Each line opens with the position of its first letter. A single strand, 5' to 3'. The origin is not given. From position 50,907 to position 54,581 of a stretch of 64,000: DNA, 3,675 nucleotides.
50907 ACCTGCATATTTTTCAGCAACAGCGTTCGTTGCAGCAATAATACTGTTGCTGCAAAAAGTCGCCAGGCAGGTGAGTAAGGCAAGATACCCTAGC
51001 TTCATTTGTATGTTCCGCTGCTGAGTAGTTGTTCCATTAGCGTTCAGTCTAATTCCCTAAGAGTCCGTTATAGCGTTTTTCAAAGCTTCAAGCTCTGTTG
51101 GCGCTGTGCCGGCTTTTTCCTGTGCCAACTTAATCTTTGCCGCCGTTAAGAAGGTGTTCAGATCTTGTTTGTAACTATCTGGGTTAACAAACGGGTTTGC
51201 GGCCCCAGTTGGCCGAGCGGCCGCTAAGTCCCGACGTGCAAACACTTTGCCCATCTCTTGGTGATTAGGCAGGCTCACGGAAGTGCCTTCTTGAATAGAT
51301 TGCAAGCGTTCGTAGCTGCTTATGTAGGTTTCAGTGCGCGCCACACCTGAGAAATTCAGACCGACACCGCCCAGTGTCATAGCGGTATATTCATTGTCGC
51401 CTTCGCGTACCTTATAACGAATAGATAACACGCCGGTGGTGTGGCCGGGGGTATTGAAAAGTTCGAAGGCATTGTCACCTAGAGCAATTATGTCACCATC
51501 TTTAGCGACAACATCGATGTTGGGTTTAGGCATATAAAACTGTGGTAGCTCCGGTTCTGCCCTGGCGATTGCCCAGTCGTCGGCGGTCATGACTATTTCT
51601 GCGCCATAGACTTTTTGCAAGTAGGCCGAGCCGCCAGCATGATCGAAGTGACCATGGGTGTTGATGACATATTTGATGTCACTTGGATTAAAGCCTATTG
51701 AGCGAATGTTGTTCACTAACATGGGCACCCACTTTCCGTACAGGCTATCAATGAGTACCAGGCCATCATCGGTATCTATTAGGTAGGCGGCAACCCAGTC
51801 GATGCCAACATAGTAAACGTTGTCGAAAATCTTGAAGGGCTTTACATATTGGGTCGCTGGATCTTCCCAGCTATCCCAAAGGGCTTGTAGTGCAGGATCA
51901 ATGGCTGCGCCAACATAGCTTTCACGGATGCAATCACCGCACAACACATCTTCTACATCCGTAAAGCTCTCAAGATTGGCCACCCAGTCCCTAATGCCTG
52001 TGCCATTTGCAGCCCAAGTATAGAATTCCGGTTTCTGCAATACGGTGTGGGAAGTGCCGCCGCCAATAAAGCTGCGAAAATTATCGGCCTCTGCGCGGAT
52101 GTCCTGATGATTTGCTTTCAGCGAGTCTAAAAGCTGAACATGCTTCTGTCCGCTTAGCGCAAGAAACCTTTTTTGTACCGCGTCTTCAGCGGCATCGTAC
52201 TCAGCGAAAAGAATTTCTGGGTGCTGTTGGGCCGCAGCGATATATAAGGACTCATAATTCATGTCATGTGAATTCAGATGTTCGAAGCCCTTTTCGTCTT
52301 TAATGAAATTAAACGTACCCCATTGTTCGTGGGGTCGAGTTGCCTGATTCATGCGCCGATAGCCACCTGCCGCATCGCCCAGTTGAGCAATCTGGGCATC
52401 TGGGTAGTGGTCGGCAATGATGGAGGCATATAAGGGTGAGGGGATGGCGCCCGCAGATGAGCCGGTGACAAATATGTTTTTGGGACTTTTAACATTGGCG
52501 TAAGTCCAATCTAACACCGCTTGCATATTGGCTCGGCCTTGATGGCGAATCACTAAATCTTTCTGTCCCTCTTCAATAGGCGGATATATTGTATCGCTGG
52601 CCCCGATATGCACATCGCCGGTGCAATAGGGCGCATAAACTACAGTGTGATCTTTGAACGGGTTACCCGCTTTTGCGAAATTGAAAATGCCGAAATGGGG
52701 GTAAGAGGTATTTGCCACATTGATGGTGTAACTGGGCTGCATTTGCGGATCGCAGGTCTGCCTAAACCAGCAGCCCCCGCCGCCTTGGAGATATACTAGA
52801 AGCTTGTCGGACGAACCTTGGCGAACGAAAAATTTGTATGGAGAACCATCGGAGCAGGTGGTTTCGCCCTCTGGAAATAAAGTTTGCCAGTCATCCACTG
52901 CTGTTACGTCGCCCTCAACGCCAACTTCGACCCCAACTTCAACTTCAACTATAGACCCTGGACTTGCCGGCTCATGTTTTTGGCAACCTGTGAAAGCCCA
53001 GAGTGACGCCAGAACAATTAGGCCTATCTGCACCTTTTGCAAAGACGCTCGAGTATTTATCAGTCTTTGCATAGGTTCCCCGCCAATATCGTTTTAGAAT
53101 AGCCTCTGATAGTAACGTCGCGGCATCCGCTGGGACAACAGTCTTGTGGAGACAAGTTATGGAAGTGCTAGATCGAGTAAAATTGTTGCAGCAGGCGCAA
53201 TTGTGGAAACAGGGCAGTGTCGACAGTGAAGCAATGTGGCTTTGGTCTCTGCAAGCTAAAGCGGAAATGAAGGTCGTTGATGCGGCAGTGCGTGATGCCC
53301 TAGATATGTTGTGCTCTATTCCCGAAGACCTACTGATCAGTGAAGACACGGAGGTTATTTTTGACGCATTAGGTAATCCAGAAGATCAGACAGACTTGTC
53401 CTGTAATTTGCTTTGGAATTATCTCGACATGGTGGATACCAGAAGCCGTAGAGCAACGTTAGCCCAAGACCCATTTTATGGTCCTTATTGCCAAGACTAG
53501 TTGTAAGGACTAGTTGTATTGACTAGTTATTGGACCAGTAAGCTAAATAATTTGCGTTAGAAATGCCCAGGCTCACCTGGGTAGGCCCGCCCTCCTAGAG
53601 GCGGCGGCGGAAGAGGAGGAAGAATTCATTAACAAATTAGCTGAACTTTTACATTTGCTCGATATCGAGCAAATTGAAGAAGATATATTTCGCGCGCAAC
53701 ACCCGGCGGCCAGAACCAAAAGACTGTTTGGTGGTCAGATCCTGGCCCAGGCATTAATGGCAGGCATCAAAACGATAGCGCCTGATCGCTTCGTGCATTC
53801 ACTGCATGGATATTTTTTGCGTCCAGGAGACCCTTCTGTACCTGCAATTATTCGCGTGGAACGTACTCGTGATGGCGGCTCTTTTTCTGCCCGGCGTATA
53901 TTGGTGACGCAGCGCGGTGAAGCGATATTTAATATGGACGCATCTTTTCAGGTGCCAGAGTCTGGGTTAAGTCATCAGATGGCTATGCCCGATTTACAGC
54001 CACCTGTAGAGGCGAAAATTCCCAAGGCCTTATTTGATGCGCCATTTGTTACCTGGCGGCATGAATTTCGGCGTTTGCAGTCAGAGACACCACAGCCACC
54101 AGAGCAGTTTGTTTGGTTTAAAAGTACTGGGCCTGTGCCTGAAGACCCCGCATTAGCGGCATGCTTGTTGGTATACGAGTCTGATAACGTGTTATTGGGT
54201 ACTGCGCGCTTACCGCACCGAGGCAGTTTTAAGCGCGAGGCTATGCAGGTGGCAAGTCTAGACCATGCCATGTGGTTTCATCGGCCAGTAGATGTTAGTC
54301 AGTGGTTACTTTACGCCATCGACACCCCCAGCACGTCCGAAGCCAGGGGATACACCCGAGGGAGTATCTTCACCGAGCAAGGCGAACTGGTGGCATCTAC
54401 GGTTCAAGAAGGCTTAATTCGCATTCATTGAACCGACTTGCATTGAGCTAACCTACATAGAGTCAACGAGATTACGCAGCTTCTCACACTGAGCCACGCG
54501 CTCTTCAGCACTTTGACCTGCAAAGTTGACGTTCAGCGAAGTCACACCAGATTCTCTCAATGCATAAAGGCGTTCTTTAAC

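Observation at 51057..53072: Lipoprotein fusing a pectin-acetylesterase/Notum-like serine hydrolase to a B3 metallo-beta-lactamase-fold domain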

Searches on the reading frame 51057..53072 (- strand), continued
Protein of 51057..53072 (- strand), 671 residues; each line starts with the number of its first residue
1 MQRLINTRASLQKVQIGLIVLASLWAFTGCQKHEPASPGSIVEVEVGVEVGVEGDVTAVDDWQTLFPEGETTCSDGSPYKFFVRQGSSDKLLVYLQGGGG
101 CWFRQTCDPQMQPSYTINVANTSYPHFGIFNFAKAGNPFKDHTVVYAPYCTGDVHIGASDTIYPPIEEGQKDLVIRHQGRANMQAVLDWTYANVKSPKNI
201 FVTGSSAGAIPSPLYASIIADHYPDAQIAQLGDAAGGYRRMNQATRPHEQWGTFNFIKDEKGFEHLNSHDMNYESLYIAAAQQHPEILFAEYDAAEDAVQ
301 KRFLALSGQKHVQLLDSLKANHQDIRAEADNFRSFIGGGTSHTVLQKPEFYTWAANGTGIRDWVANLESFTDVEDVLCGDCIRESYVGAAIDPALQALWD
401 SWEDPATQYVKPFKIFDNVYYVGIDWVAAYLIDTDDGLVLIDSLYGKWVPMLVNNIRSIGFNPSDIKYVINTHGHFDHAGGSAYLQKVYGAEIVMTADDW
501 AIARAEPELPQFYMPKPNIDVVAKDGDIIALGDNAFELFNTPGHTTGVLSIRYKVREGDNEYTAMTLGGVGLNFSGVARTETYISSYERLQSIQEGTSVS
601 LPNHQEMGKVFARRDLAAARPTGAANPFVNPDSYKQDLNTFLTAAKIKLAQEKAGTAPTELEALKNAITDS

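Call 76: find_encoding_contigs(protein=P0371, flank=6000, max_places=2)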
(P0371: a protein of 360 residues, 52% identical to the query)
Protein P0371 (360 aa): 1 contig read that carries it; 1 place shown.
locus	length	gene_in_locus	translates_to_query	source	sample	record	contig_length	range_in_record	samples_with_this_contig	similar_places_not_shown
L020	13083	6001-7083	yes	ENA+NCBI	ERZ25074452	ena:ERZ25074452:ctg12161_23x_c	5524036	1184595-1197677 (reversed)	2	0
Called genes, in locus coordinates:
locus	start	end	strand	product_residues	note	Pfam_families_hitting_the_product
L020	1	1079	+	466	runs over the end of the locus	PF00202:Aminotran_3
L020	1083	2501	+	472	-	PF07690:MFS_1, PF00083:Sugar_tr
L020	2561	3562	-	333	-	PF04909:Amidohydro_2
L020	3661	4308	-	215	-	PF05724:TPMT, PF03848:TehB, PF13489:Methyltransf_23, PF05175:MTS (weak), PF13847:Methyltransf_31, PF08241:Methyltransf_11, PF08242:Methyltransf_12, PF13649:Methyltransf_25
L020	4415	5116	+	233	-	PF14196:ATC_hydrolase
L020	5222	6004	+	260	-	PF04199:Cyclase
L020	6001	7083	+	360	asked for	PF03283:PAE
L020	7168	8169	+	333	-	PF16884:ADH_N_2, PF00107:ADH_zinc_N, PF13602:ADH_zinc_N_2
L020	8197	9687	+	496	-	PF00884:Sulfatase, PF01663:Phosphodiest (faint), PF14707:Sulfatase_C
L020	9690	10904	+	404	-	PF01842:ACT, PF00351:Biopterin_H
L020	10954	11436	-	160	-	PF01047:MarR, PF13404:HTH_AsnC-type, PF13412:HTH_24, PF01037:AsnC_trans_reg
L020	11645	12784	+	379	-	PF14696:Glyoxalase_5, PF00903:Glyoxalase, PF13669:Glyoxalase_4 (weak)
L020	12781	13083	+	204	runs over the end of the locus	PF00903:Glyoxalase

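Call 77: find_encoding_contigs(protein=P0405, flank=6000, max_places=2)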
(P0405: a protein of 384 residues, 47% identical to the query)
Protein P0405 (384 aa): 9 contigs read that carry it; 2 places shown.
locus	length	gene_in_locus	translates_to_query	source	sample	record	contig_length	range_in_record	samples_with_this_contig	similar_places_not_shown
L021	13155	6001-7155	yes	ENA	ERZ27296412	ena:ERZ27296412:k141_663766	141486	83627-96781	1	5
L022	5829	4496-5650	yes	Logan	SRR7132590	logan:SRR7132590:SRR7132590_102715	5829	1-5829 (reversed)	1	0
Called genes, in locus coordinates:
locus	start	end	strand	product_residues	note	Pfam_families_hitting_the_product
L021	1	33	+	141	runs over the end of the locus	PF08837:DUF1810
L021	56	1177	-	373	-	PF00291:PALP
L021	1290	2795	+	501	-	-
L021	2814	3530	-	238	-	PF03446:NAD_binding_2 (weak), PF03807:F420_oxidored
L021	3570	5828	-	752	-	PF13432:TPR_16 (faint), PF12895:ANAPC3 (faint), PF00515:TPR_1 (faint), PF07719:TPR_2 (faint), PF13181:TPR_8 (faint), PF13428:TPR_14 (faint), PF13431:TPR_17 (faint), PF14559:TPR_19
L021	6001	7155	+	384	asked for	PF03283:PAE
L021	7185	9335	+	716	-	PF08497:Radical_SAM_N, PF04055:Radical_SAM, PF11842:DUF3362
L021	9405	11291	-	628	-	-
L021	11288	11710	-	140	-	-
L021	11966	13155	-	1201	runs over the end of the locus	PF05378:Hydant_A_N, PF01968:Hydantoinase_A, PF02538:Hydantoinase_B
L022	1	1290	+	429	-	?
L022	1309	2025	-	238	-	PF03446:NAD_binding_2 (weak), PF03807:F420_oxidored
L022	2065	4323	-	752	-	PF13432:TPR_16 (faint), PF12895:ANAPC3 (faint), PF00515:TPR_1 (faint), PF07719:TPR_2 (faint), PF13181:TPR_8 (faint), PF13428:TPR_14 (faint), PF13431:TPR_17 (faint), PF14559:TPR_19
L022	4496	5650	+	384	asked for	PF03283:PAE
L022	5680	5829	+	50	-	?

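Call 84: search_protein_families(library=pfam, proteins=[L006:5191-6066:-, L006:6063-7700:-, L006:9873-10799:+, L006:10824-11387:+, L006:2759-5194:+, L009:6785-7699:-, L009:9952-11724:-, L009:6299-6760:-, L012:2260-3276:-, L006:11485-12102:-], max_evalue=0.001)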
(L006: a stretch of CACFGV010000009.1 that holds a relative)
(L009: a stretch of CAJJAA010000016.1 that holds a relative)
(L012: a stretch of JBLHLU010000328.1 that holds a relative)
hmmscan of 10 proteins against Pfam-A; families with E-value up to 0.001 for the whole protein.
L006:5191-6066:- (291 aa): 2 families
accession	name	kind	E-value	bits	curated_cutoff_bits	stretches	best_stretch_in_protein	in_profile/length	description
PF02492.25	cobW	-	2.2e-37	128.8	20.7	1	10-166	1-159/180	CobW/HypB/UreG, nucleotide-binding domain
PF07683.19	CobW_C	-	4.7e-07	30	22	1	211-279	5-79/94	Cobalamin synthesis protein cobW C-terminal domain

L006:6063-7700:- (545 aa): 2 families
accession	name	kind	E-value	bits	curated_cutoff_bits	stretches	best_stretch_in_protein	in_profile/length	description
PF07969.17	Amidohydro_3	-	8.6e-52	177.6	29.7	1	57-541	8-470/472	Amidohydrolase family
PF01979.26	Amidohydro_1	-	7.5e-17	62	25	1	186-540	12-343/345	Amidohydrolase family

L006:9873-10799:+ (308 aa): 1 family
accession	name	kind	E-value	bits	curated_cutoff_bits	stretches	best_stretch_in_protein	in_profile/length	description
PF00296.26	Bac_luciferase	-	3.9e-43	148.4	27.9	1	8-278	13-313/314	Luciferase-like monooxygenase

L006:10824-11387:+ (187 aa): 1 family
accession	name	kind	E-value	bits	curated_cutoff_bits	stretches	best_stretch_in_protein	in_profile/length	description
PF02627.25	CMD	-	3.9e-15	56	23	1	48-95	5-51/84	Carboxymuconolactone decarboxylase family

L006:2759-5194:+ (811 aa): 10 families
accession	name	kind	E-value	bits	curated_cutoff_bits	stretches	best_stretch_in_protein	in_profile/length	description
PF01266.30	DAO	-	6.6e-73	246.7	27.9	1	9-366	1-353/353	FAD dependent oxidoreductase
PF01571.26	GCV_T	-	1.6e-70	237.7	25.6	1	426-695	1-255/255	Aminomethyltransferase folate-binding domain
PF16350.10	FAO_M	-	8.4e-18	64.7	27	1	369-424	1-56/56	FAD dependent oxidoreductase central domain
PF08669.17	GCV_T_C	-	8.3e-16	58.1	25.9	1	718-803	1-80/80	Glycine cleavage T-protein C-terminal barrel domain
PF00890.30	FAD_binding_2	-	3.3e-08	33.6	20.4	1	9-220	1-214/414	FAD binding domain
PF13450.12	NAD_binding_8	-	7.6e-06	26.6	21.9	1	12-47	1-37/68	NAD(P)-binding Rossmann-like domain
PF01134.28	GIDA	-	2.4e-05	24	22.1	0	9-46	1-37/391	Glucose inhibited division protein A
PF00070.33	Pyr_redox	-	0.00039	21.3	22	0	10-41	2-32/82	Pyridine nucleotide-disulphide oxidoreductase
PF07992.20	Pyr_redox_2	-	0.00045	20.2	26.1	0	8-41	143-175/291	Pyridine nucleotide-disulphide oxidoreductase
PF01946.23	Thi4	-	0.00098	18.9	26.2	0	8-50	18-60/235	Thi4 family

L009:6785-7699:- (304 aa): 6 families
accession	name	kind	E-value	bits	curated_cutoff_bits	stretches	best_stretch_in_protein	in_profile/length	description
PF00561.26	Abhydrolase_1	-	4.3e-24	85.9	25.8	1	52-206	2-129/245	alpha/beta hydrolase fold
PF12146.15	Hydrolase_4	-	7e-17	62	27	1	51-280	5-234/239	Serine aminopeptidase, S33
PF12697.13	Abhydrolase_6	-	1.9e-12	48.7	26.3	1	53-281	1-207/217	Alpha/beta hydrolase family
PF02230.22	Abhydrolase_2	-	1.6e-06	28.5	23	0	238-290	155-211/217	Phospholipase/Carboxylesterase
PF00326.27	Peptidase_S9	-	7.4e-05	22.8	22.6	0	234-280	140-189/213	Prolyl oligopeptidase family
PF07819.20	PGAP1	-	0.00043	20.5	24.3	1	135-190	87-141/233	PGAP1-like alpha/beta domain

L009:9952-11724:- (590 aa): 2 families
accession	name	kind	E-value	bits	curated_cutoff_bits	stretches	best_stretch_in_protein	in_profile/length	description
PF13517.12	FG-GAP_3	-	4.7e-24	85.2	26.9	4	179-255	1-60/61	FG-GAP-like repeat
PF01839.29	FG-GAP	-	8e-16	58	22.1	3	424-450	5-32/37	FG-GAP repeat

L009:6299-6760:- (153 aa): 0 families

L012:2260-3276:- (338 aa): 3 families
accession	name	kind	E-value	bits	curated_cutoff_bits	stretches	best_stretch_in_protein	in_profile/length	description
PF16884.10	ADH_N_2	-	1.2e-35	122.1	31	1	5-107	2-104/108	N-terminal domain of oxidoreductase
PF00107.32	ADH_zinc_N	-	1.5e-18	67.4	31.8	1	158-251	1-95/129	Zinc-binding dehydrogenase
PF13602.12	ADH_zinc_N_2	-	7.6e-10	40.3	27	1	191-333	1-134/134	Zinc-binding dehydrogenase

L006:11485-12102:- (205 aa): 1 family
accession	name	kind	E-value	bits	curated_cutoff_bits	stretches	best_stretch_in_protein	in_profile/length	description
PF13468.12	Glyoxalase_3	-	2.8e-36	125.6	25.1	1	4-174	1-175/176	Glyoxalase-like domain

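Call 87: search_protein_families(library=ncbifam, proteins=[L006:9873-10799:+, L006:10824-11387:+, L006:6063-7700:-], max_evalue=1e-10)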
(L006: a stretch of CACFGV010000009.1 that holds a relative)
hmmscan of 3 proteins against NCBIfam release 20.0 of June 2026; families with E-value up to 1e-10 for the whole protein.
L006:9873-10799:+ (308 aa): 13 families
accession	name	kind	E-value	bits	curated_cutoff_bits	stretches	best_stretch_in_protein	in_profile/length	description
TIGR03564.1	F420_MSMEG_4879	subfamily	8.2e-90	301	234.25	1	19-280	1-263/265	TIGR03564 family F420-dependent LLM class oxidoreductase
TIGR03841.1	F420_Rv3093c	subfamily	2.3e-35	122.4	213.65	1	19-250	12-240/298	LLM class F420-dependent oxidoreductase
TIGR04024.1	F420_NP1902A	hypoth_equivalog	1.9e-29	102.5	345.4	1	11-251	9-253/330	TIGR04024 family LLM class F420-dependent oxidoreductase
NF002619.0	PRK02271.1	equivalog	2.3e-24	86.3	276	1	11-204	8-200/329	5,10-methylenetetrahydromethanopterin reductase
TIGR03555.1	F420_mer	equivalog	2.4e-22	79.8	348.7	1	10-204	5-199/325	5,10-methylenetetrahydromethanopterin reductase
TIGR03559.1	F420_Rv3520c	subfamily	8.1e-22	77.7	335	1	17-235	13-246/325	LLM class F420-dependent oxidoreductase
TIGR03620.1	F420_MSMEG_4141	subfamily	4.3e-19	68.9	219.8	1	3-271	4-234/280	TIGR03620 family F420-dependent LLM class oxidoreductase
TIGR03857.1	F420_MSMEG_2249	hypoth_equivalog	5.2e-18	65.3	218.4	1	15-216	12-215/329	TIGR03857 family LLM class F420-dependent oxidoreductase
TIGR03617.1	F420_MSMEG_2256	subfamily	1.3e-17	63.7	278.15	1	23-251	1-242/318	TIGR03617 family F420-dependent LLM class oxidoreductase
TIGR03619.1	F420_Rv2161c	subfamily_domain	2.9e-17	63.1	166.9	1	19-279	17-242/247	TIGR03619 family F420-dependent LLM class oxidoreductase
TIGR03560.1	F420_Rv1855c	subfamily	2.7e-14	53.5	231.4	1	16-212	18-225/227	TIGR03560 family F420-dependent LLM class oxidoreductase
TIGR03621.1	F420_MSMEG_2516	subfamily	6.5e-14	51.7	213.15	1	11-180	8-176/295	TIGR03621 family F420-dependent LLM class oxidoreductase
TIGR03557.1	F420_G6P_family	subfamily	5.4e-13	48.8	210.4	1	19-189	15-197/316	TIGR03557 family F420-dependent LLM class oxidoreductase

L006:10824-11387:+ (187 aa): 4 families
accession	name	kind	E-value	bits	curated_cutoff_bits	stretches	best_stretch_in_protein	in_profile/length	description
TIGR01926.1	peroxid_rel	subfamily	3.1e-61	206.2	81.8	1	6-181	2-178/178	peroxidase-related enzyme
TIGR04030.1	perox_Avi_7169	hypoth_equivalog_domain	3.9e-19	69.4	233.15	1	60-170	67-178/185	alkylhydroperoxidase domain protein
NF041238.1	AhpD_rel_CFYUT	equivalog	9.9e-14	51.3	175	1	59-176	213-333/357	alkylhydroperoxidase-related (seleno)protein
TIGR00778.1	ahpD_dom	domain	9.3e-12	44.3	27.8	0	62-105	1-45/51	alkylhydroperoxidase AhpD family core domain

L006:6063-7700:- (545 aa): 3 families
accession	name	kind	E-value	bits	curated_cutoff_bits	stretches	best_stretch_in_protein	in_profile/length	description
NF006056.0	PRK08204.1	subfamily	5.8e-17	61.6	391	0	327-525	198-389/449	hypothetical protein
TIGR01224.1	hutI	equivalog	3.2e-13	49.2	298.15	0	476-518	312-354/377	imidazolonepropionase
NF005557.0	PRK07228.1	equivalog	1.7e-11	43.5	522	0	476-537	335-395/445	5'-deoxyadenosine deaminase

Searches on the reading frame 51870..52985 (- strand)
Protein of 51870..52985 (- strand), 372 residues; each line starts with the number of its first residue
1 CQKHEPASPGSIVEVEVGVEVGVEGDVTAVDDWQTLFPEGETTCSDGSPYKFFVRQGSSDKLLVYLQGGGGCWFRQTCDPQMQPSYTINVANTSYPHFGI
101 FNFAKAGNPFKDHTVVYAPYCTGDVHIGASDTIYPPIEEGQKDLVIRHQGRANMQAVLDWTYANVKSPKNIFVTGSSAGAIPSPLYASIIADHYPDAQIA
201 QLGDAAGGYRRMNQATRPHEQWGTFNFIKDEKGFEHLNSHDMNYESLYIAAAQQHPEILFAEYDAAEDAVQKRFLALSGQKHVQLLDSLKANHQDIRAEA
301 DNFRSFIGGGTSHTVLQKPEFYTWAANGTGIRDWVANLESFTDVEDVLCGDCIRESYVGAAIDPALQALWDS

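Call 32: search_protein_families(library=ncbifam, proteins=[window:51870-52985:-], max_evalue=1)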
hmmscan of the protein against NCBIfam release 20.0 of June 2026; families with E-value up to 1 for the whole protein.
seq(372 aa): 0 families

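Call 37: search_solved_structures(query=A2, max_evalue=1, show_alignments=2)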
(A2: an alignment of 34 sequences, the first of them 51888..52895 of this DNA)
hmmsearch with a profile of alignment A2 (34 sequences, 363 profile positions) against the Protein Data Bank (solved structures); distinct sequences matched with E-value up to 1: 82 (the best 60 are shown).
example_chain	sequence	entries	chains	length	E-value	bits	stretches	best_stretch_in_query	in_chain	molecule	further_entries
4uza_A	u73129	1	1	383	1.5e-19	73.1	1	45-217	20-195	PROTEIN NOTUM HOMOLOG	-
7bo1_A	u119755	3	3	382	2.3e-19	72.5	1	45-217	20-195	Palmitoleoyl-protein carboxylesterase NOTUM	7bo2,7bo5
4uyu_A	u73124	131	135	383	2.3e-19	72.5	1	45-217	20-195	PROTEIN NOTUM HOMOLOG | NOTUM | Palmitoleoyl-protein carboxylesterase NOTUM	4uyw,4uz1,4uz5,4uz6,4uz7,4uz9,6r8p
4uyz_A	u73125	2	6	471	2.7e-19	72.3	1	43-217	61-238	PROTEIN NOTUM HOMOLOG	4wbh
6zyf_A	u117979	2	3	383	2.5e-18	69.1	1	45-217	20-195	Palmitoleoyl-protein carboxylesterase NOTUM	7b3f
4uzl_A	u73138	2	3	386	2.5e-18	69.1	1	45-217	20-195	PROTEIN NOTUM HOMOLOG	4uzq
4uzk_A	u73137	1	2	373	6.6e-11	44.7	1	46-194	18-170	NOTUM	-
4uzj_A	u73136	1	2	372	6.8e-11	44.6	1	46-194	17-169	NOTUM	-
5x6s_A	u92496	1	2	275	1.7e-05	26.8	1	142-230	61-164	Acetylxylan esterase A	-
6y9k_AAA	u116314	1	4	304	7.3e-05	24.8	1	158-185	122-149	Esterase Est8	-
7b1x_A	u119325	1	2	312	0.0016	20.4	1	154-186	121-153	esterase PMGL3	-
9vmu_A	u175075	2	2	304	0.0021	20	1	158-185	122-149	Esterase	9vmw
9vmr_A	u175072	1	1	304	0.0021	20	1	158-185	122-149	Esterase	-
6k1t_A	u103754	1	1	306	0.011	17.6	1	160-207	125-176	Alpha/beta hydrolase fold family protein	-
8iy8_A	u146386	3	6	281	0.021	16.7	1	149-319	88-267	Feruloyl esterase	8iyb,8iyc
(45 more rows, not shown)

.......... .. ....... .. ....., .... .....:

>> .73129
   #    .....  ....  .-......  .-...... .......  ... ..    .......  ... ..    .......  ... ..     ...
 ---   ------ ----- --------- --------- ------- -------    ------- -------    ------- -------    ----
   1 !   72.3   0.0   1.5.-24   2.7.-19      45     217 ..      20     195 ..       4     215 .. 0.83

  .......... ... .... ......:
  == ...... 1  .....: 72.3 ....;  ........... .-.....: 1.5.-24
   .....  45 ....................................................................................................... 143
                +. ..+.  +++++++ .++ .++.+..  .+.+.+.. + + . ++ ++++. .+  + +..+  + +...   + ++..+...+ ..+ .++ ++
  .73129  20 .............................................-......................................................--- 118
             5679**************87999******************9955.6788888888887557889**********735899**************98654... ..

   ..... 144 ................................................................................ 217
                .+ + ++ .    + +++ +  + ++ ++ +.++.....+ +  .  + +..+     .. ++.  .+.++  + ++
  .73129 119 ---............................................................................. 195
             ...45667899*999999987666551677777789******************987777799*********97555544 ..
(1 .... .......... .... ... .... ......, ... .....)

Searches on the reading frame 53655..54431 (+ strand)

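Call 12: search_protein_families(library=pfam, proteins=[window:53655-54431:+], max_evalue=0.01)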
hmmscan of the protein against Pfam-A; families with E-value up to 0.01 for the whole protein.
window:53655-54431:+ (258 aa): 3 families
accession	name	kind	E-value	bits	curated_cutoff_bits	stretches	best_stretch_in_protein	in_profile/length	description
PF02551.21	Acyl_CoA_thio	-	6.3e-39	133.3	21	1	150-254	30-132/132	Acyl-CoA thioesterase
PF20789.3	4HBT_3C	-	9.9e-22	78.1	24.1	1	128-255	15-140/140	Acyl-CoA thioesterase C-terminal domain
PF13622.12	4HBT_3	-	2.9e-17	63.1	24.3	1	23-99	10-83/83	Acyl-CoA thioesterase N-terminal domain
